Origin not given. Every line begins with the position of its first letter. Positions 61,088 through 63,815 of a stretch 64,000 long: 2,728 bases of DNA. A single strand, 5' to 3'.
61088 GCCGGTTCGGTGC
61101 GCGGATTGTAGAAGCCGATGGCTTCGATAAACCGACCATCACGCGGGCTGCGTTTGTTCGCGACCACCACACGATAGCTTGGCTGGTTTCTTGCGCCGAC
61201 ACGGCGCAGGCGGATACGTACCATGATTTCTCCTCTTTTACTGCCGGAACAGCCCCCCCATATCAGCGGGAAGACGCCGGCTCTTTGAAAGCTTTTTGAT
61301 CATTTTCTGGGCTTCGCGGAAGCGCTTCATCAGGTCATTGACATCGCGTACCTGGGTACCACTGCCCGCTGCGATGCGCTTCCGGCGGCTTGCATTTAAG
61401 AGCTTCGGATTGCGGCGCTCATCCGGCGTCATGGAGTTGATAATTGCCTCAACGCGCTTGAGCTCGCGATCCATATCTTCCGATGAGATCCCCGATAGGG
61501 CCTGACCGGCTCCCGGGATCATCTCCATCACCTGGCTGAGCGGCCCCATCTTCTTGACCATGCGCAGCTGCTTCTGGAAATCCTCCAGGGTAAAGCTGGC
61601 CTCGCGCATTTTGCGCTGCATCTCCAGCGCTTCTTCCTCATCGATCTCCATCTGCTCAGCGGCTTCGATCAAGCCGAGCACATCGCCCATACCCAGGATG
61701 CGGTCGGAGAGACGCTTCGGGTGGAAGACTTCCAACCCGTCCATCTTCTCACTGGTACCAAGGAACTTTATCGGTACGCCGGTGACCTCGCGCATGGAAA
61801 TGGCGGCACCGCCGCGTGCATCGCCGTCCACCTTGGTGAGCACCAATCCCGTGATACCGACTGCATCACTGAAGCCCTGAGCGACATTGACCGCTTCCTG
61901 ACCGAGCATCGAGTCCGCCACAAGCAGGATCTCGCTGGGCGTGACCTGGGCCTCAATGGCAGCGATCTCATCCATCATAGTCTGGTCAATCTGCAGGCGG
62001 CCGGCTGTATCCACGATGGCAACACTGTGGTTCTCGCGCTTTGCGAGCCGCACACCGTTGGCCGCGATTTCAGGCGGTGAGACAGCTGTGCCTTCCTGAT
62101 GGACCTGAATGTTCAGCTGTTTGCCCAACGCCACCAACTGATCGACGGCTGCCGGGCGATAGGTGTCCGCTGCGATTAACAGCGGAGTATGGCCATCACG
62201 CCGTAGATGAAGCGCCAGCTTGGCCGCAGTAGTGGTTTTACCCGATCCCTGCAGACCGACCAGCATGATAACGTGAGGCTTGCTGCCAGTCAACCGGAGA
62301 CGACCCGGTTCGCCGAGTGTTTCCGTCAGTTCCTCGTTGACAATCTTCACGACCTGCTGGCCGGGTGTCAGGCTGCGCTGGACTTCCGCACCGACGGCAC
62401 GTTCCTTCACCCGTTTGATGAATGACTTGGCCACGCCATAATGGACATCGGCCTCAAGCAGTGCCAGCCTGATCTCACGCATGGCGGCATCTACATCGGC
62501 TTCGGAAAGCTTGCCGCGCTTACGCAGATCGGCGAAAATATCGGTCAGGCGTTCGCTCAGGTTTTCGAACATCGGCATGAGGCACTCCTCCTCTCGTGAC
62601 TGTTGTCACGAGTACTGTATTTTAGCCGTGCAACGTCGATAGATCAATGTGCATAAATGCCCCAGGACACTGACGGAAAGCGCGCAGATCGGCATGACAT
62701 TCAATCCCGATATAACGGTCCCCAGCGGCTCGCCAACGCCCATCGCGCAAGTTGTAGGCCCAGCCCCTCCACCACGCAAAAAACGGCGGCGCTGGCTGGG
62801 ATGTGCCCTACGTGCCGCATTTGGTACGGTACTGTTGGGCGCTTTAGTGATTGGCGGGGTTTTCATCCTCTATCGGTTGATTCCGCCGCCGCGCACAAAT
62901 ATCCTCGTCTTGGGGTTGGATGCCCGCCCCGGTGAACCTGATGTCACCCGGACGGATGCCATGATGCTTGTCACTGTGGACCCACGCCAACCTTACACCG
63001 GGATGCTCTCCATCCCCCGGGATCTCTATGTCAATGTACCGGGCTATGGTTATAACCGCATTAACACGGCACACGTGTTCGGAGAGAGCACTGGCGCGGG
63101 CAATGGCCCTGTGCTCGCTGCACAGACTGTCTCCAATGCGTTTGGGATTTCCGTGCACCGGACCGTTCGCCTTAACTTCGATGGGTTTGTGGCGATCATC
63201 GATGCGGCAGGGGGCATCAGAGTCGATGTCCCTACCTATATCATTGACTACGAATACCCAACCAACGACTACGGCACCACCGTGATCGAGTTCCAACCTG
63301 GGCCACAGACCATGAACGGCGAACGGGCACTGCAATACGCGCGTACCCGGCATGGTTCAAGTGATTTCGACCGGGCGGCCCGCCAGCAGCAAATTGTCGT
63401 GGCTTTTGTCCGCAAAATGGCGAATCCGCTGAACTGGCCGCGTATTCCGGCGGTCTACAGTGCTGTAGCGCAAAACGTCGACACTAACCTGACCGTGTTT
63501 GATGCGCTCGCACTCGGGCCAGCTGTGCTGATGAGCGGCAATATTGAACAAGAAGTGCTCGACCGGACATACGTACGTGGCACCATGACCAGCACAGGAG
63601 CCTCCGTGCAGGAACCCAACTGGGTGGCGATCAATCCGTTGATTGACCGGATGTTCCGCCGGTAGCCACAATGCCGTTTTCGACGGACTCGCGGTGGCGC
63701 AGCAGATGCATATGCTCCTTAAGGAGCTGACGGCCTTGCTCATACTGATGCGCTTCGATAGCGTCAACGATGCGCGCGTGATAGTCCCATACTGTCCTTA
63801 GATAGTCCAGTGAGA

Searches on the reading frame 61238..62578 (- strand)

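Call 58: search_protein_families(library=pfam, proteins=[window:61238-62578:-], max_evalue=0.0001)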
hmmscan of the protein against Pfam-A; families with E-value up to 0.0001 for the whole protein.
window:61238-62578:- (446 aa): 6 families
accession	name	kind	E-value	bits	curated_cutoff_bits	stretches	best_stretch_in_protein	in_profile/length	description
PF00448.28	SRP54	-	8.5e-70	234.8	22.7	1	101-296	1-196/196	SRP54-type protein, GTPase domain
PF02978.25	SRP_SPB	-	6e-36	123.1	27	1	328-427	1-91/91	Signal peptide binding domain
PF02881.24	SRP54_N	-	2.3e-22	79.4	22.4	1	7-84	1-75/75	SRP54-type protein, helical bundle domain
PF01656.29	CbiA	-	2.3e-06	28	25.4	1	111-271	9-104/125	CobQ/CobB/MinD/ParA nucleotide binding domain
PF06414.18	Zeta_toxin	-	2.5e-05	24.2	22.3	1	97-143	12-57/199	Zeta toxin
PF20720.3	nSTAND3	-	6.3e-05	23.2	27.2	0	100-135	16-51/155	Novel STAND NTPase 3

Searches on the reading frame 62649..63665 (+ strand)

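Call 58: search_protein_families(library=pfam, proteins=[window:62649-63665:+], max_evalue=0.0001)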
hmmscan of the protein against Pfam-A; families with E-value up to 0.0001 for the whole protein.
window:62649-63665:+ (338 aa): 1 family
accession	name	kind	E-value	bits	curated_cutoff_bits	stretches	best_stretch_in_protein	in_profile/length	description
PF03816.19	LytR_cpsA_psr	-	1.5e-37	129.5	24.6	1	101-258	1-149/150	LytR_cpsA_psr family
